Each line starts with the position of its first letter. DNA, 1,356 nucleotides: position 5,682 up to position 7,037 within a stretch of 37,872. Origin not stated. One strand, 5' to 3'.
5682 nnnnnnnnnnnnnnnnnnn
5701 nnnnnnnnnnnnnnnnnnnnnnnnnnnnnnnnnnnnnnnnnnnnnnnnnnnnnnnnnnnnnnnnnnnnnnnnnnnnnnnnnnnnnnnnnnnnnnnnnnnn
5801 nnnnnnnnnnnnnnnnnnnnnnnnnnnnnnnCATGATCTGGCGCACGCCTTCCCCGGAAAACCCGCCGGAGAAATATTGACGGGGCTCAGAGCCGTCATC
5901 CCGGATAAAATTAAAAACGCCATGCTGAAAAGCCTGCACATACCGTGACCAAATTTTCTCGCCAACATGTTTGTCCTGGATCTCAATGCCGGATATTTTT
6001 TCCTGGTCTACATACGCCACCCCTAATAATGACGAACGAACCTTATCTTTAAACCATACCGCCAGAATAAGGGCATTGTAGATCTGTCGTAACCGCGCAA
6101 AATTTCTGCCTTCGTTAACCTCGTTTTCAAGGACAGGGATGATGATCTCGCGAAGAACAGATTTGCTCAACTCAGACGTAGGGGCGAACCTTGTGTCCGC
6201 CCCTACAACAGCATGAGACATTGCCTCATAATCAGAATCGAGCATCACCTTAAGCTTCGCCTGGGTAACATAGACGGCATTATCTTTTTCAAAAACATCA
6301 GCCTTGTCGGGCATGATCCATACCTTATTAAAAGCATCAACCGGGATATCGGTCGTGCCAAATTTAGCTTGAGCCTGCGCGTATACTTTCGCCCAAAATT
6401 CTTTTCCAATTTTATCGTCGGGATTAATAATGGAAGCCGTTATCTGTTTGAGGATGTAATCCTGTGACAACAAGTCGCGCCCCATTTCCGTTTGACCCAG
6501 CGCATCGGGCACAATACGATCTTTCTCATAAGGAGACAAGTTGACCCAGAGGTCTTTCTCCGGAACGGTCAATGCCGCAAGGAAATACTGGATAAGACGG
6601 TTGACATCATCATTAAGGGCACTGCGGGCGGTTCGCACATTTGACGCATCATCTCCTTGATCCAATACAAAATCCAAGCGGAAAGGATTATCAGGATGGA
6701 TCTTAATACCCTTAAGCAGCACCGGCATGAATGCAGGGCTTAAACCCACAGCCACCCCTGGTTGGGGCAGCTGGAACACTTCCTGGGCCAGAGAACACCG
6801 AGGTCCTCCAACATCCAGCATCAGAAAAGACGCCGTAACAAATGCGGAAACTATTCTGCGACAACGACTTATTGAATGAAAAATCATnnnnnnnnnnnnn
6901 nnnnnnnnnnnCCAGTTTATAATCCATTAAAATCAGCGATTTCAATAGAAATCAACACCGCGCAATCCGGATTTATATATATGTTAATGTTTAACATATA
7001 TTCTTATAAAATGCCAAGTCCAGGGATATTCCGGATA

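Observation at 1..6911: Operon of two exported giant proteins with one shared N-terminal module and swapped enzymatic C-termini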

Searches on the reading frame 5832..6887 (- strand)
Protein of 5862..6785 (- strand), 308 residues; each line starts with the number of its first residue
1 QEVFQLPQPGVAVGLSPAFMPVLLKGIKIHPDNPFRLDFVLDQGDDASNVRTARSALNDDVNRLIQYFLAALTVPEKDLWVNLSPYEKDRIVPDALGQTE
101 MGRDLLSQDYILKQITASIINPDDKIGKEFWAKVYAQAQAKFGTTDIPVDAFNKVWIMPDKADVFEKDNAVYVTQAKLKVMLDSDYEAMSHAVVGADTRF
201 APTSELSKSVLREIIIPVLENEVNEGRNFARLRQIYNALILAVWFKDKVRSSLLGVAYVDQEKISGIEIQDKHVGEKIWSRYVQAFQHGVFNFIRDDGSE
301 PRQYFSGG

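Call 10: find_homologous_proteins(query=window:5862-6785:-, max_evalue=0.001)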
Query seq(308 aa) (308 aa): 885 proteins with E <= 0.001 among 2214 candidates; the best 120 are listed.
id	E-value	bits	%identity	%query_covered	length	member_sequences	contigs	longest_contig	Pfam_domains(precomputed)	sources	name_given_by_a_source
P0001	3.2e-118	413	57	100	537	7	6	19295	-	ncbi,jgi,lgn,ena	-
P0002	3.3e-118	412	58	100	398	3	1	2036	-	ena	-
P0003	1.6e-116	407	57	99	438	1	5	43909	-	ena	-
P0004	7.1e-114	398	59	98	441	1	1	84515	-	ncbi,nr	ncbi:MAG: hypothetical protein HQL17_05740, partial [Candidatus Omnitrophica bacterium]|nr:hypotheti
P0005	9.6e-114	398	60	98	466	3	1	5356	-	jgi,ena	jgi:hypothetical protein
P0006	4.8e-113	396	59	96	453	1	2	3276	-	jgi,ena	-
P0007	9.8e-112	391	56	98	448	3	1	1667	-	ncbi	ncbi:MAG: hypothetical protein WCI27_11975, partial [Candidatus Omnitrophota bacterium]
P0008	9.9e-112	391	59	96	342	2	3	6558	-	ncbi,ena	-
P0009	8.2e-110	385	55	98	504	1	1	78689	-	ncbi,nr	ncbi:MAG: hypothetical protein HQL26_07965 [Candidatus Omnitrophica bacterium]|nr:hypothetical prote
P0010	1.1e-109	384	54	99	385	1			-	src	-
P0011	1.7e-109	384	55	99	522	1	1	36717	-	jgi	-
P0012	4.7e-108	379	55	99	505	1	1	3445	-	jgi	jgi:hypothetical protein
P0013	7.9e-108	378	55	99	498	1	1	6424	-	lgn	-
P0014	1.1e-107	378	54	99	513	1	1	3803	PF00702.33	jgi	jgi:phosphoglycolate phosphatase-like HAD superfamily hydrolase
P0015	1.1e-107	378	53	99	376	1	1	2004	-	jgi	-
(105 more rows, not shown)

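Call 20: search_solved_structures(query=A1, max_evalue=10)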
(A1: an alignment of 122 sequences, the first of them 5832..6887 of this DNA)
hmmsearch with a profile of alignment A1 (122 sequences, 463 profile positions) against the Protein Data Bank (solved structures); distinct sequences matched with E-value up to 10: 0.

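Call 26: predict_structure(alignment_id=A1)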
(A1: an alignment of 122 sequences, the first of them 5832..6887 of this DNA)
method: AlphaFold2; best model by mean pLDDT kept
length: 352 residues; sequences in the alignment: 122
mean_pLDDT: 85.4   pTM: 0.82
mean pLDDT of the five models: 85.4, 84.8, 84.1, 83.2, 82.4
residues with pLDDT >= 90: 210; 70-90: 85; 50-70: 30; < 50: 27
segments of 3 or more residues with pLDDT < 50: 29-35, 326-330, 339-345, 347-352
pLDDT, mean of each block of 10 residues (from residue 1): 80 95 67 58 91 97 94 95 72 95 96 85 81 95 93 92 93 92 77 97 98 94 78 78 93 98 97 97 91 94 92 88 56 50 47 43
secondary structure, 60 per line:
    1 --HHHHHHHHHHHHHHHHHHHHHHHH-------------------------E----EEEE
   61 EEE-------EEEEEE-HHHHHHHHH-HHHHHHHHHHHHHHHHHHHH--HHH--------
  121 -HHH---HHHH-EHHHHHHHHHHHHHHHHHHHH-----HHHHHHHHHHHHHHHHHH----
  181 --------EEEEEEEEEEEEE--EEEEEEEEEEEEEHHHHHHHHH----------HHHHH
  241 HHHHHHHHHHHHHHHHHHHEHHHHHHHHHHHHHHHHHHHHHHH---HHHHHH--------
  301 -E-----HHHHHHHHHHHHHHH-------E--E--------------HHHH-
elements in order: H3-26 E57-63 E71-76 H78-86 H88-107 H128-131 H134-153 H159-176 E189-201 E204-216 H217-225 H236-259 H261-283 H287-292 H308-322 H348-351

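Call 28: find_related_loci(query=A1, collection=genome_contigs, flank=8000)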
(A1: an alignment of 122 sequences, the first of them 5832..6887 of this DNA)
Query A1 (352 aa) in genome_contigs; peptide patterns used: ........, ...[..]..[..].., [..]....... (x = any residue, [..] = any of these).
591 stretches matched a pattern (row limit reached: there are more); 586 encode a relative of the query (tblastn E <= 1e-3); the best 80 are kept; 80 distinct loci.
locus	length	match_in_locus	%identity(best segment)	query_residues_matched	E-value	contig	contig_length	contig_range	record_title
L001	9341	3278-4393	54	1-352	3e-134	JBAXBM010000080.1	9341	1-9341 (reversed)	MAG: Candidatus Omnitrophota bacterium isolate ELA167 MAG167_80, whole genome shotgun sequence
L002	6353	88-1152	55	2-351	2e-133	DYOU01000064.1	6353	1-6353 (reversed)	MAG TPA_asm: Candidatus Elulimicrobium sp. isolate SulCav_GS09_5_2_46_18 SulCav_GS09_5_18842_length_6353_cov_10_485710,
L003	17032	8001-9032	57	24-352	3e-133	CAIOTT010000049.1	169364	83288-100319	MAG: Candidatus Omnitrophica bacterium isolate Ki2-D4_bin-0675 genome assembly, contig: bin-0675:49/74, whole genome sho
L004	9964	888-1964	54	2-342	4e-132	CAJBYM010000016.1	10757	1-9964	MAG: Candidatus Omnitrophica bacterium isolate Loc090907-5m_bin-489 genome assembly, contig: bin-489:016/139, whole geno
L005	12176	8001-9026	54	12-352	4e-130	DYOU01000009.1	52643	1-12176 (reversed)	MAG TPA_asm: Candidatus Elulimicrobium sp. isolate SulCav_GS09_5_2_46_18 SulCav_GS09_5_713_length_52643_cov_9_152468, wh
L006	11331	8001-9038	56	9-344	3e-128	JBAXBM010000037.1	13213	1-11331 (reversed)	MAG: Candidatus Omnitrophota bacterium isolate ELA167 MAG167_37, whole genome shotgun sequence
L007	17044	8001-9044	55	11-343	4e-126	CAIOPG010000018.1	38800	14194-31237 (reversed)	MAG: Candidatus Omnitrophica bacterium isolate Umea1p4_bin-199 genome assembly, contig: bin-199:18/20, whole genome shot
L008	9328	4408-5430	54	1-342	3e-125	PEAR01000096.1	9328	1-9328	MAG: Candidatus Omnitrophota bacterium isolate Cal1bin1 scaffold261, whole genome shotgun sequence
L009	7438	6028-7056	54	9-352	3e-125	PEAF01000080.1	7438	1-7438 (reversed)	MAG: Candidatus Omnitrophota bacterium isolate MBPbin6 scaffold661, whole genome shotgun sequence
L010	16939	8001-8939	55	40-350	2e-124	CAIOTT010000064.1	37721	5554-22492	MAG: Candidatus Omnitrophica bacterium isolate Ki2-D4_bin-0675 genome assembly, contig: bin-0675:64/74, whole genome sho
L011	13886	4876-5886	55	9-343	1e-122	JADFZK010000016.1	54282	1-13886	MAG: Candidatus Omnitrophota bacterium isolate nHGRbin18 nHGR_bin18_NODE_226_length_54282_cov_18.010032, whole genome sh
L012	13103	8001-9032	54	10-342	5e-123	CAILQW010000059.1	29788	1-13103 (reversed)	MAG: Candidatus Omnitrophica bacterium isolate AM4_bin-704 genome assembly, contig: bin-704:59/67, whole genome shotgun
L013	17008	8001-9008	55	10-342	2e-122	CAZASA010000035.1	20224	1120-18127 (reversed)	MAG TPA_asm: uncultured Planctomycetales bacterium isolate binchicken_co241_31 genome assembly, contig: NODE_2506_length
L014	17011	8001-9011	54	10-342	7e-122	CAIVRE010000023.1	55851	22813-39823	MAG: Candidatus Omnitrophica bacterium isolate AM-lipid-02-D9_bin-0629 genome assembly, contig: bin-0629:23/34, whole ge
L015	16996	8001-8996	52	11-342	4e-121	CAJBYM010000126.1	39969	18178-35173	MAG: Candidatus Omnitrophica bacterium isolate Loc090907-5m_bin-489 genome assembly, contig: bin-489:126/139, whole geno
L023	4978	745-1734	52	9-343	8e-119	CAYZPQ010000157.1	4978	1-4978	MAG TPA_asm: uncultured Planctomycetales bacterium isolate SRP219642_co4_193 genome assembly, contig: NODE_29179_length_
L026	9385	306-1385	49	1-346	4e-118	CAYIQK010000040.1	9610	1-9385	MAG TPA_asm: uncultured Planctomycetales bacterium isolate ERP119705_co25_244 genome assembly, contig: NODE_6651_length_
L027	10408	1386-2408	51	11-342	1e-117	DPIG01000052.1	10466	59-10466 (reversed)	MAG TPA_asm: Candidatus Omnitrophota bacterium isolate UBA10147 contig_151225, whole genome shotgun sequence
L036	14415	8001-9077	48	2-343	5e-116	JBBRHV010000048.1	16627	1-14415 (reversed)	MAG: Candidatus Omnitrophota bacterium isolate Co_metawrap_2736 Cmw_2736_k141_10385596_length_16627_cov_11.0000, whole g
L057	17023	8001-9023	48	9-342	3e-114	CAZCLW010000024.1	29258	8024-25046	MAG TPA_asm: uncultured Planctomycetales bacterium isolate SRP239054_co1_195 genome assembly, contig: NODE_1025_length_2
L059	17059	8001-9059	50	7-345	6e-114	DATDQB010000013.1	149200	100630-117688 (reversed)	MAG TPA_asm: Candidatus Omnitrophota bacterium isolate SMAG_U7936 k141_3861245, whole genome shotgun sequence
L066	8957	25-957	53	40-343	9e-113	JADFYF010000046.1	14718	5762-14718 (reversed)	MAG: Candidatus Omnitrophota bacterium isolate nDJH6bin18 nDJH6_bin18_NODE_46_length_14718_cov_2.158317, whole genome sh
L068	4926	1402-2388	50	34-352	5e-113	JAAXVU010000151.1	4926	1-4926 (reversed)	MAG: Candidatus Omnitrophota bacterium isolate W9_Combined_metabat1_094 W9_Combined_metabat1_094_NODE_12372, whole genom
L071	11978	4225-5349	47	2-342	1e-112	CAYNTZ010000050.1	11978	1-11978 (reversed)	MAG TPA_asm: uncultured Planctomycetales bacterium isolate SRP150892_co1_50 genome assembly, contig: NODE_5379_length_11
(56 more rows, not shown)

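Call 30: fold_search(model_id=the predicted structure, library=pdb)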
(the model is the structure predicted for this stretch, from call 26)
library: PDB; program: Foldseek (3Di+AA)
matches with E <= 10: 159; with E <= 0.001: 0
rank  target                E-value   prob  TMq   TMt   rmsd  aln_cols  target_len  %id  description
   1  4k1p_C                4.4e-01  0.04  0.11  0.12  20.7       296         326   14  Structure of the NheA component of the Nhe toxin from Bacillus cereus (released 2013-09-18)
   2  3aon_A                4.6e-01  0.06  0.10  0.15  19.9       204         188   10  Crystal structure of the central axis (NtpD-NtpG) in the catalytic portion of Enterococcus hirae V-type sodium ATPase (released 2011-10-05)
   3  4uca_B                5.4e-01  0.03  0.10  0.13  21.2       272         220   11  N-terminal globular domain of the RSV Nucleoprotein in complex with C- terminal peptide of the Phosphoprotein (released 2015-08-19)
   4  4q7a_D                6.0e-01  0.04  0.07  0.07  20.8       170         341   11  Crystal Structure of N-acetyl-ornithine/N-acetyl-lysine Deacetylase from Sphaerobacter thermophilus (released 2014-07-02)
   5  4uc9_C                9.2e-01  0.02  0.09  0.12  22.5       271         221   12  N-terminal globular domain of the RSV Nucleoprotein in complex with C- terminal dipeptide of the Phosphoprotein (released 2015-08-19)
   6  4k1p_A                1.0e+00  0.04  0.12  0.12  20.3       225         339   16  Structure of the NheA component of the Nhe toxin from Bacillus cereus (released 2013-09-18)
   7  3opk_B                1.1e+00  0.05  0.06  0.13  11.7        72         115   15  Crystal structure of divalent-cation tolerance protein CutA from Salmonella enterica subsp. enterica serovar Typhimuri (released 2010-10-06)
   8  5owv_C                1.1e+00  0.01  0.07  0.05  31.1       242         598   15  An oligomerised bacterial dynamin pair provides a mechanism for the long-range sensing and tethering of membranes (released 2018-09-05)
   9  4y6i_F                1.2e+00  0.04  0.07  0.17  14.2       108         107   17  Crystal structure of E.coli CutA1 E61V/C16A/C39A/C79A mutation (released 2015-09-23)
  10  6o7t_a                1.2e+00  0.01  0.09  0.06  26.8       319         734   12  Saccharomyces cerevisiae V-ATPase Vph1-VO (released 2019-04-03)
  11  1naq_E                1.3e+00  0.06  0.08  0.17  13.3       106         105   11  Crystal structure of CUTA1 from E.coli at 1.7 A resolution (released 2003-11-25)
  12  4y6i_B                1.3e+00  0.04  0.07  0.17  14.1       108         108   17  Crystal structure of E.coli CutA1 E61V/C16A/C39A/C79A mutation (released 2015-09-23)
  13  4q7a_A                1.4e+00  0.02  0.07  0.07  23.0       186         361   12  Crystal Structure of N-acetyl-ornithine/N-acetyl-lysine Deacetylase from Sphaerobacter thermophilus (released 2014-07-02)
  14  1osc_D                1.5e+00  0.04  0.07  0.14  14.3       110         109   13  Crystal structure of rat CUTA1 at 2.15 A resolution (released 2003-11-25)
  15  6vqi_a                1.5e+00  0.02  0.11  0.12  25.6       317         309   13  Mammalian V-ATPase from rat brain collar and peripheral stalks rotational state 1 (from focused refinement) (released 2020-03-18)
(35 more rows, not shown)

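Call 45: find_homologous_proteins(query=P0003, max_evalue=1e-10)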
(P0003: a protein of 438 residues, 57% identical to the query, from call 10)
Query P0003 (438 aa): 1402 proteins with E <= 1e-10 among 8000 candidates; the best 120 are listed.
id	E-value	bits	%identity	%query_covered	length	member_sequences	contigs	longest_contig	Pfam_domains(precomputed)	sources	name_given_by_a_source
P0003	9.7e-288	972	100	100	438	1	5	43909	-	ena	-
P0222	3.3e-178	611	70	82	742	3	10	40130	-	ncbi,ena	-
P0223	7.4e-176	603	71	80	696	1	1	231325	-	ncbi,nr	ncbi:MAG: hypothetical protein HQL16_00765 [Candidatus Omnitrophica bacterium]|nr:hypothetical prote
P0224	2.9e-164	565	73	81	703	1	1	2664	-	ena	-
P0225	1.3e-156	540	72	79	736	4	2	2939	-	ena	-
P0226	1.4e-156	540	67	86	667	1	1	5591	-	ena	-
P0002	1.9e-156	539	72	79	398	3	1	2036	-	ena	-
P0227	4.7e-156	538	64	87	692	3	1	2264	-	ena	-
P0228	4.9e-155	535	68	79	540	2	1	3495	-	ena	-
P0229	1.3e-154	533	64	85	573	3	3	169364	-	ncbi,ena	-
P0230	1.9e-153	529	67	79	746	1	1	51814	-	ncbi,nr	ncbi:MAG: hypothetical protein HQL20_05630 [Candidatus Omnitrophica bacterium]|nr:hypothetical prote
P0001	1.3e-151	523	70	79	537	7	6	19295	-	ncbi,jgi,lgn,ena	-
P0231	1.9e-149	516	65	79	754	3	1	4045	PF06414.19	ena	-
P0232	5.6e-148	511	66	74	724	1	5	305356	-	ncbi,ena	-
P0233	1.0e-147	510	58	89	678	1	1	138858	-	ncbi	-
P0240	2.5e-142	493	59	83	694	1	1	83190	PF02390.24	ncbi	-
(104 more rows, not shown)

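Call 50: search_protein_families(library=pfam, alignment_id=A5, max_evalue=0.001)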
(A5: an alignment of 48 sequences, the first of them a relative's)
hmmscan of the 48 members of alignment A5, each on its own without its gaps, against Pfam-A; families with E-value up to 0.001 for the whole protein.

A. member 1, P0003 (438 aa): 0 families

B. families by the number of members that match (of 48 scanned): 16 families
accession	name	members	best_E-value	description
PF02518.31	HATPase_c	2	1.7e-22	Histidine kinase-, DNA gyrase B-, and HSP90-like ATPase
PF13847.12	Methyltransf_31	2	3.1e-06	Methyltransferase domain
PF02397.22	Bac_transf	1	5.3e-55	Bacterial sugar transferase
PF00069.31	Pkinase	1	8.1e-17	Protein kinase domain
PF07714.23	PK_Tyr_Ser-Thr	1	1.3e-07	Protein tyrosine and serine/threonine kinase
PF13649.12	Methyltransf_25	1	3.8e-07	Methyltransferase domain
PF06293.20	Kdo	1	6.2e-07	Lipopolysaccharide kinase (Kdo/WaaP) family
PF02390.23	Methyltransf_4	1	1.2e-06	Putative methyltransferase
PF10707.15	YrbL-PhoP_reg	1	4.5e-06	PhoP regulatory network protein YrbL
PF06414.18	Zeta_toxin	1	1.1e-05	Zeta toxin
PF18979.5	DUF5715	1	2.3e-05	Family of unknown function (DUF5715)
PF08433.16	KTI12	1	5.2e-05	Chromatin associated protein KTI12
PF01636.29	APH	1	0.00033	Phosphotransferase enzyme family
PF13578.12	Methyltransf_24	1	0.00055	Methyltransferase domain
PF10215.14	Ost4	1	0.00098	Oligosaccaryltransferase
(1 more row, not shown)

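Call 52: predict_structure(alignment_id=A5)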
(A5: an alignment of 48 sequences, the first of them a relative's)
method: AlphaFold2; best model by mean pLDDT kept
length: 438 residues; sequences in the alignment: 48
mean_pLDDT: 71.5   pTM: 0.72
mean pLDDT of the five models: 71.5, 68.8, 68.3, 65.1, 60.4
residues with pLDDT >= 90: 72; 70-90: 195; 50-70: 100; < 50: 71
segments of 3 or more residues with pLDDT < 50: 23-30, 222-236, 326-334, 342-364, 429-438
pLDDT, mean of each block of 10 residues (from residue 1): 81 86 46 64 91 91 87 82 86 82 69 57 77 85 83 83 76 64 92 91 87 67 44 49 78 92 94 93 77 62 51 59 48 54 40 34 56 81 75 71 68 78 67 43
secondary structure, 60 per line:
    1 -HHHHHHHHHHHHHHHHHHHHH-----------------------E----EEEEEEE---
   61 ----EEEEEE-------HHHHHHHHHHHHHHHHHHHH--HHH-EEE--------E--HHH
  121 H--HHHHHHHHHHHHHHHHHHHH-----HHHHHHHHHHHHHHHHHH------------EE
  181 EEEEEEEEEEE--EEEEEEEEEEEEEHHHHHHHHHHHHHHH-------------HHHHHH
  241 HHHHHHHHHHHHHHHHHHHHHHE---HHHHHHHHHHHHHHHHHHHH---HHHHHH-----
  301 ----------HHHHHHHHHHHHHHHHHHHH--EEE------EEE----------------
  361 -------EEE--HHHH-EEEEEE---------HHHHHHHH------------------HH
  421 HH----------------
elements in order: H2-22 E51-57 E65-70 H78-97 E104-106 H118-121 H124-143 H149-166 E179-191 E194-206 H207-221 H235-262 H267-286 H290-295 H311-330 E333-335 E342-344 E368-370 H373-376 E378-383 H393-400 H419-422

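Call 56: fold_search(model_id=the predicted structure, library=pdb)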
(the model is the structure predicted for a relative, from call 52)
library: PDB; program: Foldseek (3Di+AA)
matches with E <= 10: 127; with E <= 0.001: 0
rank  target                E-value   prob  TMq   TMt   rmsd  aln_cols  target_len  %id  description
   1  6tao_A                1.7e-01  0.06  0.10  0.12  26.2       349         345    8  The cytotoxin MakE from Vibrio cholerae (released 2020-11-18)
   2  6dfp                  1.7e-01  0.06  0.08  0.10  23.2       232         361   12  Crystal Structure of a Tripartite Toxin Component VCA0883 from Vibrio cholerae (released 2018-05-23)
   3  4k1p_D                2.0e-01  0.06  0.09  0.11  20.6       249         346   12  Structure of the NheA component of the Nhe toxin from Bacillus cereus (released 2013-09-18)
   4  4k1p_F                2.3e-01  0.06  0.10  0.12  21.0       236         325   15  Structure of the NheA component of the Nhe toxin from Bacillus cereus (released 2013-09-18)
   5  4k1p_C                2.3e-01  0.06  0.10  0.12  20.5       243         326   15  Structure of the NheA component of the Nhe toxin from Bacillus cereus (released 2013-09-18)
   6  6t8d                  3.3e-01  0.04  0.10  0.12  23.6       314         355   10  The cytotoxin MakB from Vibrio cholerae (released 2020-11-18)
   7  4rnd_C                3.9e-01  0.12  0.12  0.24  23.3       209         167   11  Crystal Structure of the subunit DF-assembly of the eukaryotic V-ATPase. (released 2014-12-10)
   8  6vq6_a                4.1e-01  0.02  0.07  0.05  28.5       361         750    8  Mammalian V-ATPase from rat brain - composite model of rotational state 1 bound to ADP and SidK (built from focused re (released 2020-03-18)
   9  6w1w_A                4.3e-01  0.03  0.09  0.10  24.2       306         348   10  Crystal Structure of Motility Associated Killing Factor B from Vibrio cholerae (released 2020-03-25)
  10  6ezv                  4.8e-01  0.03  0.08  0.10  23.4       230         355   13  The cytotoxin MakA from Vibrio cholerae (released 2018-05-02)
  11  6vqi_a                5.4e-01  0.03  0.07  0.09  25.7       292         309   12  Mammalian V-ATPase from rat brain collar and peripheral stalks rotational state 1 (from focused refinement) (released 2020-03-18)
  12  1xte                  6.7e-01  0.10  0.07  0.20  16.6       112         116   12  crystal structure of CISK-PX domain (released 2004-11-16)
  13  3p0c_A                6.7e-01  0.06  0.06  0.17  16.9       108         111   12  Nischarin PX-domain (released 2010-10-13)
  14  8txf_A                8.0e-01  0.02  0.07  0.10  22.4       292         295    9  AvrB bound with RIN4 C-NOI motif (released 2024-02-28)
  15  5gw1_D                8.9e-01  0.06  0.07  0.15  17.4       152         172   12  Crystal structure of SNX16 PX-Coiled coil in space group P212121 (released 2017-09-13)
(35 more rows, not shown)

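Call 61: fold_search(model_id=the predicted structure, library=viral)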
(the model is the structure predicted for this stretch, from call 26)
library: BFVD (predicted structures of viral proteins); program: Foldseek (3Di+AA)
matches with E <= 10: 267; with E <= 0.001: 0
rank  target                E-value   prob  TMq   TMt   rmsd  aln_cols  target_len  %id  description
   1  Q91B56                3.1e-01  0.05  0.09  0.09  18.9       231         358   13  Wsv285 [White spot syndrome virus]
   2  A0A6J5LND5            3.8e-01  0.12  0.09  0.15  15.2       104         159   15  Viral histone-like protein [uncultured Caudovirales phage]
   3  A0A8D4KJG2            4.5e-01  0.06  0.11  0.16  21.7       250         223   14  (no name in the UniProt tables at hand)
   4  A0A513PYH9            4.7e-01  0.03  0.08  0.09  22.1       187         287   10  Major capsid protein (Fragment) [Suid betaherpesvirus 2]
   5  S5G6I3                5.9e-01  0.03  0.09  0.10  23.3       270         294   12  RNA-directed RNA polymerase (Fragment) [Circulifer tenellus virus 1]
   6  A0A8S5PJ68            6.2e-01  0.11  0.09  0.16  13.1        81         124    7  Bacterial DNA-binding protein [Siphoviridae sp. ctmP19]
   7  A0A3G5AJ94            6.9e-01  0.03  0.08  0.11  18.1       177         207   13  Uncharacterized protein [Sylvanvirus sp.]
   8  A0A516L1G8            8.5e-01  0.06  0.15  0.21  14.9       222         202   11  (no name in the UniProt tables at hand)
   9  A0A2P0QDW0            1.0e+00  0.02  0.06  0.12  21.1       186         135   12  Uncharacterized protein [Salmonella phage BSP101]
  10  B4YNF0                1.0e+00  0.02  0.09  0.11  20.6       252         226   11  Putative integrase V10 [Sputnik virophage]
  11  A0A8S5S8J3            1.1e+00  0.06  0.09  0.15  26.6       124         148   15  Bacterial DNA-binding protein [Phage sp. ctGns7]
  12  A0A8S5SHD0            1.1e+00  0.06  0.10  0.18  22.2       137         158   13  Bacterial DNA-binding protein [Siphoviridae sp. ctBCr48]
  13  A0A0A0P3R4            1.2e+00  0.03  0.09  0.14  19.7       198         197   11  ORF3 [Carrot Ch virus 2]
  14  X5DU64                1.3e+00  0.07  0.10  0.19  18.1       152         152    8  RNA-directed RNA polymerase (Fragment) [Aniva virus]
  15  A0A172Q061            1.4e+00  0.06  0.09  0.21  14.9        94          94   16  Transcriptional regulator [Acinetobacter phage vB_AbaM_ME3]
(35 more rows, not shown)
